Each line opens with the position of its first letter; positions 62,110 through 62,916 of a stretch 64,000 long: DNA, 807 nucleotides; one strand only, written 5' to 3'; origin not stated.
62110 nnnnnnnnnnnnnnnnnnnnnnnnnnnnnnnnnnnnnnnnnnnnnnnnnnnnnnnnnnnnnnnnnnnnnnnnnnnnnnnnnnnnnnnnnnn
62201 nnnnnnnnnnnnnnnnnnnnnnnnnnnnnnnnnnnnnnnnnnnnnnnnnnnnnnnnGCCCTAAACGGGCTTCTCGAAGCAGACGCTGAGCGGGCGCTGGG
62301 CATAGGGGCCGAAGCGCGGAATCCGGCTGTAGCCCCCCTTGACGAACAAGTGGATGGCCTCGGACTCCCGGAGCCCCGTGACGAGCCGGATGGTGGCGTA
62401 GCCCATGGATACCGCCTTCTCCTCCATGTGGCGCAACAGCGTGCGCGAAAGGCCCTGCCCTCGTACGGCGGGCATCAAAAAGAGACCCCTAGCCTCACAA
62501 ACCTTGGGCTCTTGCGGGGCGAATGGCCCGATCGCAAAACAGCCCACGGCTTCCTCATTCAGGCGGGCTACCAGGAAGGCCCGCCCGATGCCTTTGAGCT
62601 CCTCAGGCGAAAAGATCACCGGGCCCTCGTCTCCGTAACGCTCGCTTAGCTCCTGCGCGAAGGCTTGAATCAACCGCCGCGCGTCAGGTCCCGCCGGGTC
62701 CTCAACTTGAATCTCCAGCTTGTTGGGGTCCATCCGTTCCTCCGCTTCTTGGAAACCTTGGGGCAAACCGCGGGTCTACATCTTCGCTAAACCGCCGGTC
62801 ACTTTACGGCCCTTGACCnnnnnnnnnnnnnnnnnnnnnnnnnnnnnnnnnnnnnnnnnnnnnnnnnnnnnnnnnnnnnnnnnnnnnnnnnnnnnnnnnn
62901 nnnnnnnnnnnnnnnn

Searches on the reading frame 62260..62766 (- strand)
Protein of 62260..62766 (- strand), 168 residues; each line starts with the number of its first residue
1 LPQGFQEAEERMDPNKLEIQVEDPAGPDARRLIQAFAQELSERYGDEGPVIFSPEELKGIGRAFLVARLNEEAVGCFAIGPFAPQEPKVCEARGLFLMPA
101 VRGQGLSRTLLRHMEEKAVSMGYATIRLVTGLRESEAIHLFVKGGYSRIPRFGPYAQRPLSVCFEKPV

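Call 42: search_protein_families(library=pfam, proteins=[window:62260-62766:-], max_evalue=0.000001)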
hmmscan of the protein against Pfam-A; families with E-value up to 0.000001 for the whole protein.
window:62260-62766:- (168 aa): 2 families
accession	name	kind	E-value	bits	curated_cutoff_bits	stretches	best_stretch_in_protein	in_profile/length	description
PF00583.31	Acetyltransf_1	-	5.8e-12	46.3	20.7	1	34-143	6-113/116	Acetyltransferase (GNAT) family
PF13508.13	Acetyltransf_7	-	2.7e-09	37.7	27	1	63-147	4-83/84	Acetyltransferase (GNAT) domain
